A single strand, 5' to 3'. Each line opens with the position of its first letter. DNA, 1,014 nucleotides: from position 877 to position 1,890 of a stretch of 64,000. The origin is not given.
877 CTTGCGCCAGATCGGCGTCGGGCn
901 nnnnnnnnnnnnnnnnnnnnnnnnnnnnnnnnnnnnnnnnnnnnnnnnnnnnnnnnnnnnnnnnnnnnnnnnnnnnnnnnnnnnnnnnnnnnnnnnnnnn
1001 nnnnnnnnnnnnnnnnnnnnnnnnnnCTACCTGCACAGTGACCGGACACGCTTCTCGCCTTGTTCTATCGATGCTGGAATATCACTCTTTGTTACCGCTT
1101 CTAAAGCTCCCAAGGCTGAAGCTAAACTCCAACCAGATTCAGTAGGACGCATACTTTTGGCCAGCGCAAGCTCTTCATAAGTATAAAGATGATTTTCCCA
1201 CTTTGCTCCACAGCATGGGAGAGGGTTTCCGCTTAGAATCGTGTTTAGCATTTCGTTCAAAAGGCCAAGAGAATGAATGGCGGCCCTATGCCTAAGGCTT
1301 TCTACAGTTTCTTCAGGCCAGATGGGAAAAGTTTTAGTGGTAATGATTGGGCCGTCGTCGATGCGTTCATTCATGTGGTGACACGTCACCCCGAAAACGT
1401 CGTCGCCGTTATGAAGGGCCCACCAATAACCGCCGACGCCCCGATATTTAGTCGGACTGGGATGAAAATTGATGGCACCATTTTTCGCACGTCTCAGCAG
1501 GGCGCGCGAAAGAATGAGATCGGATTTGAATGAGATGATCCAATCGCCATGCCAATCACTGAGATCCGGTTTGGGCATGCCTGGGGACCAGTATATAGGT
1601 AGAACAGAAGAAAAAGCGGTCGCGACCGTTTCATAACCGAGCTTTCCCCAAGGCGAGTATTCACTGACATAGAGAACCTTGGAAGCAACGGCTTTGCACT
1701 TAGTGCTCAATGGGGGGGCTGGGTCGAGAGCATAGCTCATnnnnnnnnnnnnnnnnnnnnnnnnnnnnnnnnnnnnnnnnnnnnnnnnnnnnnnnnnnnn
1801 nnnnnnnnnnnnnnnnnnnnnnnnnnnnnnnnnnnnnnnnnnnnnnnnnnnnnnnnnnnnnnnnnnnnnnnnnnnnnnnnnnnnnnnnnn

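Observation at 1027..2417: Translationally coupled XRE-regulator / formyltransferase-family gene pair in a low-GC islet next to dnaE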

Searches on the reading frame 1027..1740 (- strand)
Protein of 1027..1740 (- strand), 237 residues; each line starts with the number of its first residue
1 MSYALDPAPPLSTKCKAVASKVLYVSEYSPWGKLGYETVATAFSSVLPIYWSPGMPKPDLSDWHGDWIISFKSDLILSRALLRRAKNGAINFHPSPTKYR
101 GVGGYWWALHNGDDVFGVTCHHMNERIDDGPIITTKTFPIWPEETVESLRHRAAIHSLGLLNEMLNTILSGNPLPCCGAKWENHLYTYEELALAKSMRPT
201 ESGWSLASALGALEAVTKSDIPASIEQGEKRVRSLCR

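Call 4: search_protein_families(library=pfam, proteins=[window:1027-1740:-], max_evalue=1)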
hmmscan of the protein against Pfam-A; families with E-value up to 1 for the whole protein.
window:1027-1740:- (237 aa): 1 family
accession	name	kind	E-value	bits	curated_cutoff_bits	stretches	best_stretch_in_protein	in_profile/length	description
PF00551.24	Formyl_trans_N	-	5.5e-18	65.8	26.1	1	66-154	81-170/181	Formyl transferase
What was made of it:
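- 1027..1740 (-): Minimal stand-alone N-formyltransferase, 237 aa. The core is about residues 22-185, with a disordered N-terminal ~20 aa and a C-terminal ~40-aa tail. Pfam PF00551 scores 65.8 bits (call 4).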

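Call 5: search_protein_families(library=ncbifam, proteins=[window:1027-1740:-], max_evalue=1)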
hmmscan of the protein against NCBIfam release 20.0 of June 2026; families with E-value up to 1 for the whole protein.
window:1027-1740:- (237 aa): 7 families
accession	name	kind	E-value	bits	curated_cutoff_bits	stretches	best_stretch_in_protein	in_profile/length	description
NF005998.1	PRK08125.1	equivalog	2e-16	59.5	777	1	61-172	72-184/649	bifunctional UDP-4-amino-4-deoxy-L-arabinose formyltransferase/UDP-glucuronic acid oxidase ArnA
TIGR00639.1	PurN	equivalog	7.5e-16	58.2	150.1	1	66-157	81-173/192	phosphoribosylglycinamide formyltransferase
TIGR00460.1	fmt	equivalog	8.7e-16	57.9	201.5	1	62-171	77-187/315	methionyl-tRNA formyltransferase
NF005414.0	PRK06988.1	equivalog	5.2e-15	55.2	316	1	59-172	72-186/311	formyltransferase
NF004684.0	PRK06027.1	subfamily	5.8e-08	32.8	223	1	69-150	170-252/286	formyltetrahydrofolate deformylase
TIGR00655.1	PurU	equivalog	6.9e-08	32.4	285.95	1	66-151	162-248/280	formyltetrahydrofolate deformylase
NF005755.0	PRK07579.1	equivalog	9.8e-05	22.3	238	1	89-172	88-171/245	dTDP-4-amino-4,6-dideoxyglucose formyltransferase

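Call 6: search_protein_families(library=padloc, proteins=[window:1027-1740:-], max_evalue=1)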
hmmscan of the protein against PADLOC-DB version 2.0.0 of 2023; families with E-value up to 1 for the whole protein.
window:1027-1740:- (237 aa): 0 families

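Call 7: find_homologous_proteins(query=window:1027-1740:-)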
Query window:1027-1740:- (237 aa): 88 proteins with E <= 0.001 among 938 candidates.
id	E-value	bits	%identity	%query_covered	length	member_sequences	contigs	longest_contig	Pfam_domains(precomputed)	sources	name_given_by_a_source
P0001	7.5e-162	554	100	100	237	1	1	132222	PF00551.25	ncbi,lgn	-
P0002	3.2e-98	346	66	100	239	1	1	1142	PF00551.25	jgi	jgi:phosphoribosylglycinamide formyltransferase 1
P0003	1.3e-97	344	66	100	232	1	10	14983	PF00551.25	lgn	-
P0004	2.3e-95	337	74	86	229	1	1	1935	PF00551.25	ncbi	-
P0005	2.9e-95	336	66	100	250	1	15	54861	PF00551.25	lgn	-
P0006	3.6e-95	336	66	93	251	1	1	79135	PF00551.25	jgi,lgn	-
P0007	8.2e-94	332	63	96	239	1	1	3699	PF00551.25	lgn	-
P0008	1.3e-92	328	66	91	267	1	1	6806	PF00551.25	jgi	jgi:phosphoribosylglycinamide formyltransferase 1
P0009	2.2e-92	327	63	92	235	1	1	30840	PF00551.25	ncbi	-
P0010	2.2e-91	324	67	92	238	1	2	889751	PF00551.25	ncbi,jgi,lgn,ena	jgi:methionyl-tRNA formyltransferase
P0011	4.3e-89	316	68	88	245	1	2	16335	PF00551.25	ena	-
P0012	4.7e-89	316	64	93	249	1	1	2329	PF00551.25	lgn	-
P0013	5.6e-89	316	69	84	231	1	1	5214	PF00551.25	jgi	-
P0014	9.9e-89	315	61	97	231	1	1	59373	PF00551.25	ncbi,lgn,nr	ncbi:MAG: formyltransferase family protein [Alphaproteobacteria bacterium]|nr:formyltransferase fami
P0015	5.6e-88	312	64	92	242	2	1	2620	PF00551.25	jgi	-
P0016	4.2e-87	310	68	83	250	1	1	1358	PF00551.25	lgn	-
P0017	4.6e-87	309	68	83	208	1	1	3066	PF00551.25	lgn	-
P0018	3.0e-86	307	69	82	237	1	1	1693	PF00551.25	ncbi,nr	ncbi:MAG: hypothetical protein KGI97_08655 [Alphaproteobacteria bacterium]|nr:hypothetical protein [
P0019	5.9e-85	303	64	87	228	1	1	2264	PF00551.25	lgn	-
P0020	2.6e-84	300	62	93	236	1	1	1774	PF00551.25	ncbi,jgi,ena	jgi:methionyl-tRNA formyltransferase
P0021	1.5e-82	295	58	96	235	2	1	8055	PF00551.25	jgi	jgi:phosphoribosylglycinamide formyltransferase 1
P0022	1.7e-82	294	59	94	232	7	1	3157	PF00551.25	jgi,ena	-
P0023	8.9e-82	292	64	85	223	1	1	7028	PF00551.25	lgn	-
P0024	9.2e-82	292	62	93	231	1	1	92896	PF00551.25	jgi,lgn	-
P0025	1.1e-81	292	63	87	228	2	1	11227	PF00551.25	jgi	-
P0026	7.3e-80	286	62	90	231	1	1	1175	PF00551.25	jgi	jgi:phosphoribosylglycinamide formyltransferase-1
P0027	4.0e-79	283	65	79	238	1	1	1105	PF00551.25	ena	-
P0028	4.8e-79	283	59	90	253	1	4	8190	PF00551.25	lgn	-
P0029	1.3e-78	282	62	80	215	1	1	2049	PF00551.25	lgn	-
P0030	1.4e-78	282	59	85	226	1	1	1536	PF00551.25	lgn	-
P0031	2.0e-78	281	61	90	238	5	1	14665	PF00551.25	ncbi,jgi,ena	jgi:methionyl-tRNA formyltransferase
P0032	5.0e-78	280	61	79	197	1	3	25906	PF00551.25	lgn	-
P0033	5.8e-78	280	64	79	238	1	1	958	PF00551.25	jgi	jgi:phosphoribosylglycinamide formyltransferase-1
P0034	4.9e-75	270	64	76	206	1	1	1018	PF00551.25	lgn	-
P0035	1.6e-74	268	59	80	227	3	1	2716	PF00551.25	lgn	-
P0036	5.3e-74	267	58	86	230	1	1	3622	PF00551.25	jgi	-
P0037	1.7e-73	265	55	99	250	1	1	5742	PF00551.25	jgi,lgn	jgi:methionyl-tRNA formyltransferase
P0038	1.8e-73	265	54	87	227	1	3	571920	PF00551.25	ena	-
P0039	1.8e-73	265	62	83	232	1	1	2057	PF00551.25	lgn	-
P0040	2.8e-73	264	60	77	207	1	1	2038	PF00551.25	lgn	-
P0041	1.7e-72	262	61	76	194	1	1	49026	PF00551.25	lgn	-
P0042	7.5e-72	260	61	78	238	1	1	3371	PF00551.25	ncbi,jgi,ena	jgi:methionyl-tRNA formyltransferase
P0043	4.1e-71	257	61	74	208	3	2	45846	PF00551.25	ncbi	ncbi:MAG: formyltransferase family protein [Alphaproteobacteria bacterium]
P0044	3.5e-70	254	63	77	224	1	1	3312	PF00551.25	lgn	-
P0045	1.3e-68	249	61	75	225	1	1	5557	PF00551.25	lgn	-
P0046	1.8e-63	232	54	87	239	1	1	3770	PF00551.25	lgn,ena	-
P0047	8.5e-62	227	54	77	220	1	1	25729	PF00551.25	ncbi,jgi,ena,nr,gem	ncbi:MAG: formyltransferase family protein [Alphaproteobacteria bacterium]|nr:formyltransferase fami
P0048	8.5e-61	223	68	56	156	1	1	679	PF00551.25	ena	-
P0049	5.2e-60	221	56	72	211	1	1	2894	PF00551.25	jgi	-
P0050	4.0e-59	218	64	59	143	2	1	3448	PF00551.25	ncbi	-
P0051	3.6e-58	215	66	60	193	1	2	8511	PF00551.25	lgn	-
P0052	3.9e-55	205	57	73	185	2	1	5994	PF00551.25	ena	-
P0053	2.0e-54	203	57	72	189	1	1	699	PF00551.25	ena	-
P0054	6.5e-52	194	54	74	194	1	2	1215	PF00551.25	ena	-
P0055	2.0e-49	186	67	51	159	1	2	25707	PF00551.25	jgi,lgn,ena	jgi:methionyl-tRNA formyltransferase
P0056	1.3e-48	183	57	66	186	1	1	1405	PF00551.25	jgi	jgi:Formyl transferase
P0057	1.8e-48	183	50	73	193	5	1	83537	PF00551.25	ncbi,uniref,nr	ncbi:formyltransferase family protein [Photorhabdus temperata]|uniref:Formyl transferase N-terminal 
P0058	5.1e-47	178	45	73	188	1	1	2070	PF00551.25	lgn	-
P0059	5.9e-47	178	47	73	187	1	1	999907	PF00551.25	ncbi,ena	-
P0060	3.0e-46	176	48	76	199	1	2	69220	PF00551.25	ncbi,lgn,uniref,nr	ncbi:hypothetical protein BIY29_10615 [Brenneria alni]|uniref:Formyl transferase N-terminal domain-c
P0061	4.9e-45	172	48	76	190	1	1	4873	PF00551.25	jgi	jgi:phosphoribosylglycinamide formyltransferase-1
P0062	9.0e-45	171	46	78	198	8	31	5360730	PF00551.25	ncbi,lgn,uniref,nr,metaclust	ncbi:hypothetical protein BIY26_19240 [Brenneria goodwinii]|uniref:Formyl transferase N-terminal dom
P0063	4.5e-44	169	47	76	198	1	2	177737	PF00551.25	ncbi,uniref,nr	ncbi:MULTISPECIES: formyltransferase family protein [unclassified Brenneria]|uniref:formyltransferas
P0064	4.5e-44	169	46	76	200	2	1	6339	PF00551.25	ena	-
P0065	1.9e-43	167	43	74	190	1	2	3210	PF00551.25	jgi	jgi:methionyl-tRNA formyltransferase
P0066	3.4e-43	166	42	78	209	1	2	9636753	PF00551.25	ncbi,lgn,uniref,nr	ncbi:formyltransferase family protein [Niastella sp. OAS944]|uniref:formyltransferase family protein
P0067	4.1e-43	165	47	73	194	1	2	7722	PF00551.25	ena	-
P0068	4.9e-42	162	43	77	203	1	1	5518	PF00551.25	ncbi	-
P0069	7.9e-42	161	45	73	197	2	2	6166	PF00551.25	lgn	-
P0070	1.8e-41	160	44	73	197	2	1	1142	PF00551.25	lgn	-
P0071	4.2e-41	159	45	74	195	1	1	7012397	PF00551.25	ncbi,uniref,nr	ncbi:formyltransferase family protein [Actinokineospora sp. UTMC 2448]|uniref:formyltransferase fami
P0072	4.4e-41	159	44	74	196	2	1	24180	PF00551.25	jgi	jgi:methionyl-tRNA formyltransferase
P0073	4.4e-41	159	44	74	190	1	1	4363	PF00551.25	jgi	jgi:methionyl-tRNA formyltransferase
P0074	4.6e-41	159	44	74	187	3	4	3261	PF00551.25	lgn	-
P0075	1.3e-40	157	46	72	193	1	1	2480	PF00551.25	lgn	-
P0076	2.8e-40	156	43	82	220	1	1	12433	PF00551.25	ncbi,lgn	-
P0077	7.1e-40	155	50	65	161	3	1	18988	PF00551.25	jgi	jgi:methionyl-tRNA formyltransferase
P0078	3.7e-39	153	44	72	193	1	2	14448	PF00551.25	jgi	jgi:phosphoribosylglycinamide formyltransferase-1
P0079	4.6e-39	152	43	73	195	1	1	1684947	PF00551.25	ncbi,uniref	ncbi:formyltransferase family protein [Amycolatopsis sp. NPDC049868]|uniref:formyltransferase family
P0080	8.3e-39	151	45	73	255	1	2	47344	PF00551.25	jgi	jgi:phosphoribosylglycinamide formyltransferase 1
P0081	9.5e-35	138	40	72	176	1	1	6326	PF00551.25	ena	-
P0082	2.6e-34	137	39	74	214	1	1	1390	PF00551.25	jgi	jgi:hypothetical protein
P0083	3.0e-34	136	39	77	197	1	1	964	PF00551.25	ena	-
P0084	2.0e-31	127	38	73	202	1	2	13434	PF00551.25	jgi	-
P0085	6.3e-26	109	43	54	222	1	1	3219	PF00551.25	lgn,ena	-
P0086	7.7e-24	102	60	35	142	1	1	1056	PF00551.25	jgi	-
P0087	9.8e-21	92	36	73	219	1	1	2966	PF00551.25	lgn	-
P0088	2.1e-6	45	30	59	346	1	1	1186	PF00551.25,PF02911.24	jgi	jgi:methionyl-tRNA formyltransferase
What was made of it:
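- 1027..1740 (-): The family has only 88 proteins among 5.8 billion (call 7).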

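Call 8: search_solved_structures(query=window:1027-1740:-, max_evalue=0.01, show_alignments=3)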
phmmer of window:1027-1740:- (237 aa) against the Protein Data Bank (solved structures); distinct sequences matched with E-value up to 0.01: 66 (the best 60 are shown).
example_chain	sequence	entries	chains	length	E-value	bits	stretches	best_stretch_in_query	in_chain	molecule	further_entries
5vys_A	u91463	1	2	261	3.6e-11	46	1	65-173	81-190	Gdp-mannose 4,6-dehydratase / gdp-4-amino-4,6-dideoxy-d-mannose formyltransferase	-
5vyr_A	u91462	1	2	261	3.6e-11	46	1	65-173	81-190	Gdp-mannose 4,6-dehydratase / gdp-4-amino-4,6-dideoxy-d-mannose formyltransferase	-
5vyt_A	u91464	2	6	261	4.9e-11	45.6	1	65-173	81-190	Gdp-mannose 4,6-dehydratase / gdp-4-amino-4,6-dideoxy-d-mannose formyltransferase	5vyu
6pih_A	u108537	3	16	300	7.3e-11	45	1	30-176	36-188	Bifunctional polymyxin resistance protein ArnA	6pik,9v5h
1yrw_A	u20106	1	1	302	7.5e-11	45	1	30-176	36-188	protein ArnA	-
2bln_A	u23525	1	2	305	7.6e-11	44.9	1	30-176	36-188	PROTEIN YFBG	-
5j63_A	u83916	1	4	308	7.8e-11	44.9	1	30-176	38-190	Bifunctional polymyxin resistance protein ArnA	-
8gjh_A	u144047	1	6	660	2.2e-10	43.4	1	61-175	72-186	Bifunctional polymyxin resistance protein ArnA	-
1z7e_A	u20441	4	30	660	3.3e-10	42.8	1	33-176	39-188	protein ArnA | Bifunctional polymyxin resistance protein ArnA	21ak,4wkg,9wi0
3tqr_A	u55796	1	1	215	7.6e-08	35.1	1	77-158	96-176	Phosphoribosylglycinamide formyltransferase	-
3av3_A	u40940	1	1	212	1.9e-07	33.8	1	65-156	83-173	Phosphoribosylglycinamide formyltransferase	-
5uij_A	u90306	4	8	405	2.5e-07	33.4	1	87-171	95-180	Formyltransferase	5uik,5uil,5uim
5uin_A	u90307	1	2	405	2.6e-07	33.4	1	87-171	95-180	Formyltransferase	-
1c3e_A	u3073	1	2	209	6.2e-07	32.1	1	75-153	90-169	GLYCINAMIDE RIBONUCLEOTIDE TRANSFORMYLASE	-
2gar_A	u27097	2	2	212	6.2e-07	32.1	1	75-153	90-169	GLYCINAMIDE RIBONUCLEOTIDE TRANSFORMYLASE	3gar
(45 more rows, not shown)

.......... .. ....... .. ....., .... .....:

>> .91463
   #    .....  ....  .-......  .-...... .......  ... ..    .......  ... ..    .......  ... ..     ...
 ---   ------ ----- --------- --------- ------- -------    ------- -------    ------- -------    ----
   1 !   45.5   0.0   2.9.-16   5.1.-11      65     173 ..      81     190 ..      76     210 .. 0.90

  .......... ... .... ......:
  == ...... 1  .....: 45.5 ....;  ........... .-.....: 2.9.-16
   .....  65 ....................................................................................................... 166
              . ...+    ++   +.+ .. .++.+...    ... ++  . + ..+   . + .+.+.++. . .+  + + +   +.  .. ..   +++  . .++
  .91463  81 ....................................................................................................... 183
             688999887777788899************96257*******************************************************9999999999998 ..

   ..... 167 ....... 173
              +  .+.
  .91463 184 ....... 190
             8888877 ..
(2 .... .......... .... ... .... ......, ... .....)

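Call 11: find_encoding_contigs(protein=P0010, flank=6000, max_places=3)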
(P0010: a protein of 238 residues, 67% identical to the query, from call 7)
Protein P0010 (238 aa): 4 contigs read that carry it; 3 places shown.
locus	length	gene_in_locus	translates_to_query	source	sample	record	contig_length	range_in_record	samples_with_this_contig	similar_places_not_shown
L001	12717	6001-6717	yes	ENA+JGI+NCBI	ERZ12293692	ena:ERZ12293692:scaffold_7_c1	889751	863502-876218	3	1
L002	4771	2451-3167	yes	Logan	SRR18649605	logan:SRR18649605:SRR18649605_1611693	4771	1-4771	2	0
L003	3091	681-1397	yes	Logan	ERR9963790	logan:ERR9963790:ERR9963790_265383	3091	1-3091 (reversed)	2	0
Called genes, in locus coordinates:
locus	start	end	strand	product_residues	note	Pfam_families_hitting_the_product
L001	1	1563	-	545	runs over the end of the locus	PF07940:Hepar_II_III_C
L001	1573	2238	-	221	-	PF00834:Ribul_P_3_epim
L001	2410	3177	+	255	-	-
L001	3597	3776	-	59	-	-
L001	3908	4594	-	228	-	-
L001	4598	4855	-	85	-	-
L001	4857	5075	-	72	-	-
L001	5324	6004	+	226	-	PF01381:HTH_3 (weak), PF13560:HTH_31 (weak)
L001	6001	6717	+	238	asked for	PF00551:Formyl_trans_N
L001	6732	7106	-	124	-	-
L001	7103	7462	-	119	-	-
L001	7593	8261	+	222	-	PF13560:HTH_31 (weak), PF01381:HTH_3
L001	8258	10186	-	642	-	PF16177:ACAS_N, PF00501:AMP-binding, PF13193:AMP-binding_C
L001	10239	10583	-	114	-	PF01541:GIY-YIG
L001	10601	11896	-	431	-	PF00561:Abhydrolase_1, PF12697:Abhydrolase_6, PF01738:DLH (faint)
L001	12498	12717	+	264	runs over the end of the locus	PF07879:PHB_acc_N, PF05233:PHB_acc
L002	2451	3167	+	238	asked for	PF00551:Formyl_trans_N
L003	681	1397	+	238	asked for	PF00551:Formyl_trans_N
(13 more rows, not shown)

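Call 12: find_encoding_contigs(protein=P0062, flank=6000, max_places=3)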
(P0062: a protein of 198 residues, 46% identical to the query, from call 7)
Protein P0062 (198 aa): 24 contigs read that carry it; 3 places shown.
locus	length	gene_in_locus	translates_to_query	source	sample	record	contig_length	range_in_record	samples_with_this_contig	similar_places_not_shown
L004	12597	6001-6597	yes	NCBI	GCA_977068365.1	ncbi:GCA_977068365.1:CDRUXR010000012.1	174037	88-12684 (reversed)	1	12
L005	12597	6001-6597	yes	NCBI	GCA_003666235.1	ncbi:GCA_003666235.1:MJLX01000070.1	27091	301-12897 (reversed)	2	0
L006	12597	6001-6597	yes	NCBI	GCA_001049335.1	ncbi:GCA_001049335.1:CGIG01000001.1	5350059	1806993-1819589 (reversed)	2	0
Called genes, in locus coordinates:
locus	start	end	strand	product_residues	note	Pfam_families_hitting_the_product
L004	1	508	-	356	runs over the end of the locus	PF00356:LacI, PF00532:Peripla_BP_1, PF13407:Peripla_BP_4, PF13377:Peripla_BP_3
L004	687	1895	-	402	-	PF14486:DUF4432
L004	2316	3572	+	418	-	PF00155:Aminotran_1_2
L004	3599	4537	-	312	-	PF00126:HTH_1, PF03466:LysR_substrate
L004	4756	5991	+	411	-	PF00764:Arginosuc_synth, PF20979:Arginosuc_syn_C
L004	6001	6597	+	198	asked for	PF00551:Formyl_trans_N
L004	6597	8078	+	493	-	PF00206:Lyase_1, PF14698:ASL_C2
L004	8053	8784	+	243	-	PF03483:B3_4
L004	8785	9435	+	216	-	PF01810:LysE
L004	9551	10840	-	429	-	PF04389:Peptidase_M28 (weak), PF01546:Peptidase_M20, PF07687:M20_dimer (weak)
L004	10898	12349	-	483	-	PF07969:Amidohydro_3 (weak), PF01979:Amidohydro_1, PF07969:Amidohydro_3 (weak)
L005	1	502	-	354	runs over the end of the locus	PF00356:LacI, PF00532:Peripla_BP_1, PF13407:Peripla_BP_4, PF13377:Peripla_BP_3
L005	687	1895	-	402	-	PF14486:DUF4432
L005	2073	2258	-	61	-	-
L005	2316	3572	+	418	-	PF00155:Aminotran_1_2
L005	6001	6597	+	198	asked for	PF00551:Formyl_trans_N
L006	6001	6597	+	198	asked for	PF00551:Formyl_trans_N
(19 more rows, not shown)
